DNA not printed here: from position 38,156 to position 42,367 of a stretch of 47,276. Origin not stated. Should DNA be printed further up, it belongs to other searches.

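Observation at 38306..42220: Single 1304-aa polypeptide joining a CPA antiporter domain to a voltage-gated K+ channel through a ~620-aa helical spacer, ending in a zinc ribbon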

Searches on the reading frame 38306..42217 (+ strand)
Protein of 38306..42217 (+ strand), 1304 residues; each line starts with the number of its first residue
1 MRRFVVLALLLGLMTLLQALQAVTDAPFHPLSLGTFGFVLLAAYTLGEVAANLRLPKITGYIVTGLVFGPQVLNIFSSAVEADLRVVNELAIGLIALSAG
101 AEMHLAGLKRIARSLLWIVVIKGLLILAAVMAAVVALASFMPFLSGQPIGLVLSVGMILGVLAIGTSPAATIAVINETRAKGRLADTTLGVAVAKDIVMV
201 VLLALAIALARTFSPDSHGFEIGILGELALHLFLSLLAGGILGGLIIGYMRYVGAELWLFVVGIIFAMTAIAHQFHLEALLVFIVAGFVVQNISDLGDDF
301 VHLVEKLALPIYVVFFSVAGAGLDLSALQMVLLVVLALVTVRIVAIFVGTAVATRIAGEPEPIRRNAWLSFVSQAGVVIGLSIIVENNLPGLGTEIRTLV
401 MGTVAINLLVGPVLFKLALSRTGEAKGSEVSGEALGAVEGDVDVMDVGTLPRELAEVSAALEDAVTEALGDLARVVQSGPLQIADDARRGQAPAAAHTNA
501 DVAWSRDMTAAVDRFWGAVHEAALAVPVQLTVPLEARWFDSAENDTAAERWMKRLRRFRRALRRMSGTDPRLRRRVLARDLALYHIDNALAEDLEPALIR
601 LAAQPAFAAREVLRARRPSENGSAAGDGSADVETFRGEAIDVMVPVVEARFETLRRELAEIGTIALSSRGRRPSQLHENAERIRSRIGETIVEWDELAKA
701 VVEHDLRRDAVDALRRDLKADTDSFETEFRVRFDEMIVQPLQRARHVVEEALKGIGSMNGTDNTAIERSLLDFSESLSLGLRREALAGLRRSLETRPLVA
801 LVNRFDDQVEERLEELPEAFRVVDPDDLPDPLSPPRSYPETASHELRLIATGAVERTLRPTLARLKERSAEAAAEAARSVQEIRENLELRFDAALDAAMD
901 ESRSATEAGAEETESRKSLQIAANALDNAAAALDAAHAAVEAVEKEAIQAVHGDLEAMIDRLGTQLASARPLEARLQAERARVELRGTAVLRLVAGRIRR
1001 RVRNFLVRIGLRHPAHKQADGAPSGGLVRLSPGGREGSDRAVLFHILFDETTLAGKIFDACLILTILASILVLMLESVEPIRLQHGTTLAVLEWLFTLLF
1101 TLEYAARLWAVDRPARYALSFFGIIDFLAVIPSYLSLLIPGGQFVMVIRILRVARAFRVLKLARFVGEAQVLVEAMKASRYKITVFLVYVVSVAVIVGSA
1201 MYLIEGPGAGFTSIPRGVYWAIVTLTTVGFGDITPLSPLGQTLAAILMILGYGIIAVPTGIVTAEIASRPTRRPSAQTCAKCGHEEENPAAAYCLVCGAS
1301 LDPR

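Call 3: search_protein_families(library=pfam, proteins=[window:38306-42217:+], max_evalue=0.1)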
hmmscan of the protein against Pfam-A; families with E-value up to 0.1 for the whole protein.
window:38306-42217:+ (1304 aa): 3 families
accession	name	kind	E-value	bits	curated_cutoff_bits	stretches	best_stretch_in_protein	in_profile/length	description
PF00520.37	Ion_trans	-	5.5e-33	114.6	25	1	1056-1267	2-234/241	Ion transport protein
PF00999.27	Na_H_Exchanger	-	2.9e-23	82.8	26.2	1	45-416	9-370/375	Sodium/hydrogen exchanger, transmembrane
PF07885.22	Ion_trans_2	-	4.9e-11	42.8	22.5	1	1192-1263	4-74/79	Ion channel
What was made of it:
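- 38381..39565 (+): CPA (NhaA-fold) domain, aa 26-420, 13 TM. The discontinuous helices break at aa 165-167 (GTSP) and aa 372-376 (SQAG). Pfam (call 3).
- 41405..42115 (+): 6TM Kv channel module (aa 1034-1270): pre-S1 motif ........, S1-S4 sensor, pore and S6 with AVPTG. Pfam Ion_trans (call 3).
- On CPA superfamily (Pfam PF00999, NhaA fold): 82.8 bits against a cut-off of 26.2, aa 45-416 (call 3)
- On Voltage-gated K+ channel (6TM, Pfam PF00520): 114.6 bits against a cut-off of 25 (call 3).
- Checked: Pfam gives Na_H_Exchanger at aa 45-416 (82.8 bits, cut-off 26.2), Ion_trans at aa 1056-1267 (114.6 bits, cut-off 25) and Ion_trans_2 at aa 1192-1263 (call 3).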

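Call 4: search_protein_families(library=ncbifam, proteins=[window:38306-42217:+], max_evalue=0.1)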
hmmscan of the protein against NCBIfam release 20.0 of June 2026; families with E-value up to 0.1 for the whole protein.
window:38306-42217:+ (1304 aa): 3 families
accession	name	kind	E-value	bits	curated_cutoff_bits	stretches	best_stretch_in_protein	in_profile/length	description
TIGR00932.1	2a37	subfamily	2.2e-08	34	238.3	1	40-324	1-275/275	monovalent cation:proton antiporter-2 (CPA2) family protein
NF040645.1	K_channel_Meth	equivalog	1.7e-07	31.2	300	1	1083-1249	34-191/203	hyperpolarization-activated voltage-gated potassium channel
NF007828.0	PRK10537.1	equivalog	0.00017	20.7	425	1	1197-1257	163-222/403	voltage-gated potassium channel protein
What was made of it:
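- On Kef-type CPA2 (KefB/KefC): TIGR00932 scores 34 bits against a cut-off of 238.3 (call 4).
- Closest known: KefC/KefB. Different: TIGR00932 scores 34 bits against a cut-off of 238 (call 4).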

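Call 5: find_homologous_proteins(query=window:38306-42217:+, max_evalue=0.00001)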
Query window:38306-42217:+ (1304 aa): 214 proteins with E <= 0.00001 among 8000 candidates; the best 120 are listed.
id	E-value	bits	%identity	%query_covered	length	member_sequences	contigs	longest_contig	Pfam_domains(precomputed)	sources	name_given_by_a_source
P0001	0.0e+0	2767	100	100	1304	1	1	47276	PF00999.27,PF00520.38,PF07885.23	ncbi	-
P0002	0.0e+0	1969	73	100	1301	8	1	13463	PF00999.27,PF00520.38,PF07885.23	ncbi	-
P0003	0.0e+0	1847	69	100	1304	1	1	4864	PF00999.27,PF00520.38,PF07885.23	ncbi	-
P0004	0.0e+0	1826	68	100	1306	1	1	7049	PF00999.27,PF00520.38,PF07885.23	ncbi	-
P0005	0.0e+0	1801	67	99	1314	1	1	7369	PF00999.27,PF00520.38,PF07885.23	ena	-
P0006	0.0e+0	1778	66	100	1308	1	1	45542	PF00999.27,PF00520.38,PF07885.23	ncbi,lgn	-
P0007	0.0e+0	1766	66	100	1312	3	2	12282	PF00999.27,PF00520.38,PF07885.23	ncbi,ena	-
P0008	0.0e+0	1702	64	100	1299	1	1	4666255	PF00999.27,PF00520.38,PF07885.23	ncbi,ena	-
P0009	0.0e+0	1522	59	100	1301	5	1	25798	PF00999.27,PF00520.38,PF07885.23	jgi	-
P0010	0.0e+0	1434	56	100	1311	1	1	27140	PF00999.27,PF00520.38,PF07885.23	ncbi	-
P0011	0.0e+0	1421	55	98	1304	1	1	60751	PF00999.27,PF00520.38,PF07885.23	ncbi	-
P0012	0.0e+0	1304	58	87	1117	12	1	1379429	PF00520.38,PF07885.23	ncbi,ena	-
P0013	1.2e-164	568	36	75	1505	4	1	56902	PF00999.27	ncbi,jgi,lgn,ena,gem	-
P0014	6.6e-161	556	35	77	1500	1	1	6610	PF00999.27,PF13191.13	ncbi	-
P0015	1.5e-160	555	35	77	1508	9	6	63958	PF00999.27,PF13401.13,PF13191.13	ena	-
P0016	8.8e-160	552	49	47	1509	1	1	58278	PF00999.27,PF13401.13,PF13191.13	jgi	jgi:Kef-type K+ transport system membrane component KefB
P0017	6.0e-158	546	48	47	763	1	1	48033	PF00999.27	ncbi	-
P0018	1.6e-156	541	35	77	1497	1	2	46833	PF00999.27,PF13191.13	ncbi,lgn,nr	ncbi:cation:proton antiporter [candidate division KSB1 bacterium]|nr:cation:proton antiporter [candi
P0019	1.8e-156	541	39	64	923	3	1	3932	PF00999.27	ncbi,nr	ncbi:MAG TPA: cation:proton antiporter, partial [Rhodothermales bacterium]|nr:cation:proton antiport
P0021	5.2e-154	533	33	83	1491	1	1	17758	PF00999.27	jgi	jgi:Kef-type K+ transport system membrane component KefB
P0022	2.5e-152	527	62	33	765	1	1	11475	PF00999.27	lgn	-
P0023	4.0e-152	527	47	47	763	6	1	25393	PF00999.27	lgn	-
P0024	2.9e-151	524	35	77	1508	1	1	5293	PF00999.27,PF13401.13,PF13191.13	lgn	-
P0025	3.2e-151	524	47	47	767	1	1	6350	PF00999.27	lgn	-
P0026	2.6e-149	517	60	33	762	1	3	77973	PF00999.27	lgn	-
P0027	2.1e-145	504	59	31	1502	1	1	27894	PF00999.27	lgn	-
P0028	3.7e-145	504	63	33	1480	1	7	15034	PF00999.27,PF13191.13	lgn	-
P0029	1.4e-144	502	35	75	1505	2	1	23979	PF00999.27,PF13191.13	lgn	-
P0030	2.5e-139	484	58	34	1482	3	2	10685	PF00999.27,PF12802.14,PF13401.13,PF13191.13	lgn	-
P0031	1.7e-130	455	57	33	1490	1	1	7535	PF00999.27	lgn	-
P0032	5.3e-129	450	56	32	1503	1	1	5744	PF00999.27,PF13401.13,PF13191.13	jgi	jgi:Kef-type K+ transport system membrane component KefB/DNA-binding TFAR19-related protein (PDSD5 f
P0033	1.7e-127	445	-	-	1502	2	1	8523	PF00999.27,PF13401.13,PF20703.4,PF13191.13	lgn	-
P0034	9.7e-126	439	26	10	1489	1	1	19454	PF00999.27,PF13401.13,PF13191.13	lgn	-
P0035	4.4e-125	437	38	53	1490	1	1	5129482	PF00999.27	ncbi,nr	ncbi:MAG: cation:proton antiporter [Acidobacteriota bacterium]|nr:MAG: cation:proton antiporter [Aci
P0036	1.5e-90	323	37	46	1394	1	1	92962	PF00999.27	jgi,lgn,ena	-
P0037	8.4e-90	320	42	36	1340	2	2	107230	PF00999.27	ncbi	-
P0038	2.4e-88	315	42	33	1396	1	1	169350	PF00999.27,PF13401.13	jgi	jgi:Kef-type K+ transport system membrane component KefB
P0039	3.0e-88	315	34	58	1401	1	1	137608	PF00999.27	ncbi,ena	-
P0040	2.1e-87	312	40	43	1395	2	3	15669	PF00999.27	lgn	-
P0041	1.0e-86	310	37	43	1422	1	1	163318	PF00999.27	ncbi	ncbi:MAG: cation:proton antiporter [Nannocystaceae bacterium]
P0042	1.6e-86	309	44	33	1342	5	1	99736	PF00999.27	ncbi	-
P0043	7.3e-86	307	42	34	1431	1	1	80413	PF00999.27,PF13401.13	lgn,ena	-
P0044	1.1e-85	307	39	43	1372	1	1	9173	PF00999.27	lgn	-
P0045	1.4e-85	306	43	33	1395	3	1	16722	PF00999.27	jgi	jgi:Kef-type K+ transport system membrane component KefB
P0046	1.8e-85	306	42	33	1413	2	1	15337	PF00999.27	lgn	-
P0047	3.2e-85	305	43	36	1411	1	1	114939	PF00999.27,PF13401.13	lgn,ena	-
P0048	4.7e-85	305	45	33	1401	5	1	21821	PF00999.27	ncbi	-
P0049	6.3e-85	304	40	35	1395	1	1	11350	PF00999.27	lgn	-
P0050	1.1e-84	303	42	33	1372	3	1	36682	PF00999.27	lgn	-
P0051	2.7e-84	302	43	33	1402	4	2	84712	PF00999.27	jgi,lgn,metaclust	metaclust:\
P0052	3.7e-83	298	41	31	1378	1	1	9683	PF00999.27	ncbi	-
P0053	4.1e-83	298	41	37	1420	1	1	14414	PF00999.27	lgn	-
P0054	1.3e-82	296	36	43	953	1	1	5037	PF00999.27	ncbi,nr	ncbi:MAG: cation:proton antiporter, partial [Myxococcales bacterium]|nr:cation:proton antiporter [My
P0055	6.1e-82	294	30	54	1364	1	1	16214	PF00999.27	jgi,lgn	jgi:Kef-type K+ transport system membrane component KefB/adenylate kinase family enzyme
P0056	1.9e-81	293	43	33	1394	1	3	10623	PF00999.27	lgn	-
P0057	4.8e-81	291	39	35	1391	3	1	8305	PF00999.27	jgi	-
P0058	8.4e-80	287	45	33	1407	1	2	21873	PF00999.27,PF13191.13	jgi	-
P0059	1.9e-78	283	43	30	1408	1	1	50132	PF00999.27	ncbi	ncbi:MAG: cation:proton antiporter [Nannocystaceae bacterium]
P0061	5.0e-78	281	36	42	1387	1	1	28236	PF00999.27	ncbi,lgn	-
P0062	6.1e-78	281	43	30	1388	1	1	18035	PF00999.27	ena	-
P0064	3.0e-77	279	42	30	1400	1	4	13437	PF00999.27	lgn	-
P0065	1.0e-76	277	40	34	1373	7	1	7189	PF00999.27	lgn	-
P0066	4.4e-76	275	41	33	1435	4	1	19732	PF00999.27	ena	-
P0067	9.0e-75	270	37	36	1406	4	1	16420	PF00999.27,PF13401.13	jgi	-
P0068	1.6e-74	270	41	36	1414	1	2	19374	PF00999.27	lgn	-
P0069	1.9e-74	269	38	35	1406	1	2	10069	PF00999.27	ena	-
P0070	5.0e-74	268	41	33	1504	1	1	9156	PF00999.27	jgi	jgi:Kef-type K+ transport system membrane component KefB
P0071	9.1e-74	267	43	30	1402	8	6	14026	PF00999.27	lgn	-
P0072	1.2e-73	267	34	45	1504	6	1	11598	PF00999.27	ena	-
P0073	1.9e-73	266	40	34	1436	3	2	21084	PF00999.27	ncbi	-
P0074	3.6e-73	265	41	33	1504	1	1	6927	PF00999.27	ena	-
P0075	3.6e-73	265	41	33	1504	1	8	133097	PF00999.27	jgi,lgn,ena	-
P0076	3.6e-73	265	41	33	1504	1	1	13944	PF00999.27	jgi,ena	-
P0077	5.0e-73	265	41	33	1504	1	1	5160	PF00999.27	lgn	-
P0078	5.0e-73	265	33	52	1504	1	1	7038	PF00999.27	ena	-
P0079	5.5e-73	265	40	33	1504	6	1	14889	PF00999.27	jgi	jgi:Kef-type K+ transport system membrane component KefB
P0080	6.7e-73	264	37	42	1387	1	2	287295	PF00999.27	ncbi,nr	ncbi:MAG: cation:proton antiporter [Myxococcales bacterium]|nr:cation:proton antiporter [Myxococcale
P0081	7.0e-73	264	33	45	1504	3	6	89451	PF00999.27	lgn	-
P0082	8.7e-73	264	38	32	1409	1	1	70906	PF00999.27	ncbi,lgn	-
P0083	9.9e-73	264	40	33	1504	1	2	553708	PF00999.27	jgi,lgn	-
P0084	1.4e-72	263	37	37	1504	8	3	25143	PF00999.27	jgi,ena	-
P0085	1.6e-72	263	41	33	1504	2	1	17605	PF00999.27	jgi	jgi:Kef-type K+ transport system membrane component KefB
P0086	2.6e-72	262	32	52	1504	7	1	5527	PF00999.27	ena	-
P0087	3.3e-72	262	39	33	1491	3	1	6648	PF00999.27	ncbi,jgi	jgi:Kef-type K+ transport system membrane component KefB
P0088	3.4e-72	262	40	33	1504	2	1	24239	PF00999.27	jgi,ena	-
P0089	3.5e-72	262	37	36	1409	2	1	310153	PF00999.27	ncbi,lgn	-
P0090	3.6e-72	262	34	45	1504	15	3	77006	PF00999.27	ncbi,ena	-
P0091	3.8e-72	262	34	45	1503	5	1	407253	PF00999.27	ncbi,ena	-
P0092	3.8e-72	262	40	33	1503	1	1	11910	PF00999.27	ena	-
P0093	4.3e-72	262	40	33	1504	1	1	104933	PF00999.27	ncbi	ncbi:MAG: cation:proton antiporter [Polyangiales bacterium]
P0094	4.9e-72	261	38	37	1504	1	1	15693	PF00999.27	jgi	-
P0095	5.5e-72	261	31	52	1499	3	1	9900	PF00999.27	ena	-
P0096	5.6e-72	261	40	33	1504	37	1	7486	PF00999.27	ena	-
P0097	5.9e-72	261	41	32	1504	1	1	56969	PF00999.27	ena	-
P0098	8.3e-72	261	38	32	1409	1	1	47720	PF00999.27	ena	-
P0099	8.4e-72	261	40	33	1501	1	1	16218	PF00999.27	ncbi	-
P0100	9.2e-72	260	40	33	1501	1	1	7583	PF00999.27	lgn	-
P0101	1.0e-71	260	40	33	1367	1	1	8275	PF00999.27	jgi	-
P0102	1.1e-71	260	40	33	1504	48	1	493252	PF00999.27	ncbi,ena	ncbi:MAG: cation:proton antiporter [Polyangiales bacterium]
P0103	1.8e-71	260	33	45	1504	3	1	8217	PF00999.27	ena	-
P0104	3.4e-71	259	40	33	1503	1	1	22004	PF00999.27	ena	-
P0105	4.0e-71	258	34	44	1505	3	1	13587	PF00999.27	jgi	jgi:Kef-type K+ transport system membrane component KefB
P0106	4.2e-71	258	34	45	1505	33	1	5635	PF00999.27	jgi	jgi:Kef-type K+ transport system membrane component KefB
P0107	5.6e-71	258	40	33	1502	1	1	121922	PF00999.27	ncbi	-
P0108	6.7e-71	258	39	33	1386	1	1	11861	PF00999.27,PF00004.36,PF13191.13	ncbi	-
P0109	6.8e-71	258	39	32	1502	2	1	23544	PF00999.27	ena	-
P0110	9.1e-71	257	40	33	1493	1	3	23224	PF00999.27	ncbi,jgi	jgi:Kef-type K+ transport system membrane component KefB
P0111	9.1e-71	257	40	33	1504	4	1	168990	PF00999.27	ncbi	-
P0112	9.2e-71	257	33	45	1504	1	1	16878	PF00999.27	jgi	-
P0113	9.2e-71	257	40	32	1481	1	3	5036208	PF00999.27,PF13191.13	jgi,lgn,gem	-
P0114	1.1e-70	257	33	45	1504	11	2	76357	PF00999.27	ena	-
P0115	1.5e-70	256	39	33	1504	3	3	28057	PF00999.27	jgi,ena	-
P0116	1.6e-70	256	40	33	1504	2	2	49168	PF00999.27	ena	-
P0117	1.7e-70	256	40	33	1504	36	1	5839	PF00999.27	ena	-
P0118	1.8e-70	256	40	33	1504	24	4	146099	PF00999.27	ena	-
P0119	2.1e-70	256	41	33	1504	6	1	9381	PF00999.27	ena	-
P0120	2.2e-70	256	32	52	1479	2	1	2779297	PF00999.27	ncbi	ncbi:MAG: cation:proton antiporter, partial [Myxococcales bacterium]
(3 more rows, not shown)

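Call 9: find_encoding_contigs(protein=P0008, flank=8000, max_places=3)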
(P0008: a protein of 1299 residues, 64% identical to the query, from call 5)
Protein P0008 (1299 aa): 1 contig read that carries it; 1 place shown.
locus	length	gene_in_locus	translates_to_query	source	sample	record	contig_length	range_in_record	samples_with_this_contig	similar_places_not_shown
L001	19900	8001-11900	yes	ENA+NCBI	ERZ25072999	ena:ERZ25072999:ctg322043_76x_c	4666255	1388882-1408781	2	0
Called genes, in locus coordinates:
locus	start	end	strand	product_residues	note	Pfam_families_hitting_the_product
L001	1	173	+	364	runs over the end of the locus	PF00676:E1_dh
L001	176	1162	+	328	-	PF02779:Transket_pyr, PF02780:Transketolase_C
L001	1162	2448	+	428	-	PF00364:Biotin_lipoyl, PF02817:E3_binding, PF00198:2-oxoacid_dh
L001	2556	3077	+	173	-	PF06271:RDD (weak)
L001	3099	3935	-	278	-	PF02633:Creatininase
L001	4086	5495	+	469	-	PF02812:ELFV_dehydrog_N, PF00208:ELFV_dehydrog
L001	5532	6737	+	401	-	PF07690:MFS_1, PF12832:MFS_1_like, PF00083:Sugar_tr, PF07690:MFS_1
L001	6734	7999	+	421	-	PF00999:Na_H_Exchanger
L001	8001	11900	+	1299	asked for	PF00999:Na_H_Exchanger, PF00520:Ion_trans, PF07885:Ion_trans_2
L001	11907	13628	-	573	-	-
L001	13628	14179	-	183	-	PF04011:LemA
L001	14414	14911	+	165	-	-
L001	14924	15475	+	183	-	PF07638:Sigma70_ECF (weak), PF04542:Sigma70_r2, PF08281:Sigma70_r4_2, PF04545:Sigma70_r4, PF22233:PhyR_sigma-like (weak)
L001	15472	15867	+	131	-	-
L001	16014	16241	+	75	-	-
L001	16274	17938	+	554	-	PF13522:GATase_6, PF13537:GATase_7, PF12481:DUF3700, PF00733:Asn_synthase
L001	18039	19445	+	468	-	PF00890:FAD_binding_2 (weak), PF01134:GIDA (weak), PF03486:HI0933_like (faint), PF07992:Pyr_redox_2, PF13738:Pyr_redox_3, PF13434:Lys_Orn_oxgnase (weak), PF00070:Pyr_redox, PF02852:Pyr_redox_dim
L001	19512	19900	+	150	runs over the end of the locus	PF22381:Staph_reg_Sar_Rot, PF01047:MarR, PF12802:MarR_2, PF13463:HTH_27 (weak)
